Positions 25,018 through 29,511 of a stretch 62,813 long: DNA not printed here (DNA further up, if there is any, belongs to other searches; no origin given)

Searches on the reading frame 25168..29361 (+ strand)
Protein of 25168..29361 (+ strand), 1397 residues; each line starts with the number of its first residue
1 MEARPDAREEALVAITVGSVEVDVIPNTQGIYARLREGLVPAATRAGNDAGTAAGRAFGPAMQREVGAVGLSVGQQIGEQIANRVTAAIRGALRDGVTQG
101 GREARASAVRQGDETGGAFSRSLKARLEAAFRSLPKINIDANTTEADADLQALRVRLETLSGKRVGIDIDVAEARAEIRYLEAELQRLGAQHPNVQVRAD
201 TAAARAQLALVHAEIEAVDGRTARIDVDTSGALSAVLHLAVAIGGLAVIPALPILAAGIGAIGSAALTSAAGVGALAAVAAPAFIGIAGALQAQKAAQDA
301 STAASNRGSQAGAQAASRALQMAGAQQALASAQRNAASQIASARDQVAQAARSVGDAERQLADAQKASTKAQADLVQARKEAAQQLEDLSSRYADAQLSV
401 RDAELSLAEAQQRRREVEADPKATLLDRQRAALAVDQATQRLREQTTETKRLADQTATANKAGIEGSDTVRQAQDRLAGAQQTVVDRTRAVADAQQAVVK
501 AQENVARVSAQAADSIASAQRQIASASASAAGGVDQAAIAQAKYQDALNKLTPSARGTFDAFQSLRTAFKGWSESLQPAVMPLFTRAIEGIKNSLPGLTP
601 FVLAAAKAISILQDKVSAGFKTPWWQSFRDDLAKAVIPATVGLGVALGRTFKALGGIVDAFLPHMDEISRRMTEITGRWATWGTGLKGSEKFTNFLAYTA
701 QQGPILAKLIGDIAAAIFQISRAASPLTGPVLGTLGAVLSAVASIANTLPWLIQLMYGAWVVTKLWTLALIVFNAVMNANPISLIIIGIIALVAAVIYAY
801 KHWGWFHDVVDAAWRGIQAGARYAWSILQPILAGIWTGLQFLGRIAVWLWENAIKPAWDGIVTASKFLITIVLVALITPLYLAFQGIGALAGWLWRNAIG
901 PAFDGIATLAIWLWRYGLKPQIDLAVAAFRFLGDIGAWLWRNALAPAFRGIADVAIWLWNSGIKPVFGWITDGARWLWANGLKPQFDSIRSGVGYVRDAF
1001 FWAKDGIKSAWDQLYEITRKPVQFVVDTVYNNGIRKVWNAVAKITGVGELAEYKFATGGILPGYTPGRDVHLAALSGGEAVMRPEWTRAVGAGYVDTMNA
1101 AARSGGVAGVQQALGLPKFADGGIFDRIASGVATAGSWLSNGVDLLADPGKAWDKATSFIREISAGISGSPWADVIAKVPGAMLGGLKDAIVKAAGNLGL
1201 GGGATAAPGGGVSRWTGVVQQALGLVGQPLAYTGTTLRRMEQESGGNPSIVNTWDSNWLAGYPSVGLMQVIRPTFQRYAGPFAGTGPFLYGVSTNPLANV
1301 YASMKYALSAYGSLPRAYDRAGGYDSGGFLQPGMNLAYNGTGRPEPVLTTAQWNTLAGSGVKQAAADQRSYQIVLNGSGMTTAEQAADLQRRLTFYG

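Call 26: search_protein_families(library=phrogs, proteins=[window:25168-29361:+], max_evalue=0.00001)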
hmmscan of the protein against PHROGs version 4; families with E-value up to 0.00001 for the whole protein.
window:25168-29361:+ (1397 aa): 18 families
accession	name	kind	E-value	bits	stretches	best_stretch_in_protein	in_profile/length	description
phrog_4197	-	tail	1.3e-170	571.1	2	14-1127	3-1213/1783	tail length tape measure protein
phrog_971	-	lysis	4e-105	354.7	1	444-1366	248-1092/1338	endolysin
phrog_7025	-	tail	1.1e-95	322.2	3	826-1147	1883-2146/2880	tail length tape measure protein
phrog_6090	-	tail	1.9e-78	265.5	3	926-1139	949-1191/1853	tail length tape measure protein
phrog_5448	-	tail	2.5e-67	228.1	2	1193-1355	2575-2734/3103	tail length tape measure protein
phrog_8927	-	tail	1e-48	167.3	1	882-1129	749-1014/1619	tail length tape measure protein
phrog_3547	-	tail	5.5e-41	141.4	3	343-588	165-357/1767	tail length tape measure protein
phrog_167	-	tail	1.2e-24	87.2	1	1201-1334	1293-1424/1555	tail length tape measure protein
phrog_8537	-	unknown function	3.1e-19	70.5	1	1197-1334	126-260/384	-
phrog_4070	-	tail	9.5e-19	68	1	1201-1331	732-861/989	tail length tape measure protein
phrog_58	-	tail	2.5e-18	66.9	1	294-1014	189-940/1544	tail length tape measure protein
phrog_1272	-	tail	9.8e-15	54.4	1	690-1041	563-812/1606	tail length tape measure protein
phrog_13339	-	tail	6.5e-13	47.8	1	1049-1125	1628-1714/2156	tail length tape measure protein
phrog_11489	-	unknown function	2.3e-12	46.8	1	1204-1314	1470-1570/1717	-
phrog_3981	-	tail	4.6e-10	40.2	1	735-1078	278-498/584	tail length tape measure protein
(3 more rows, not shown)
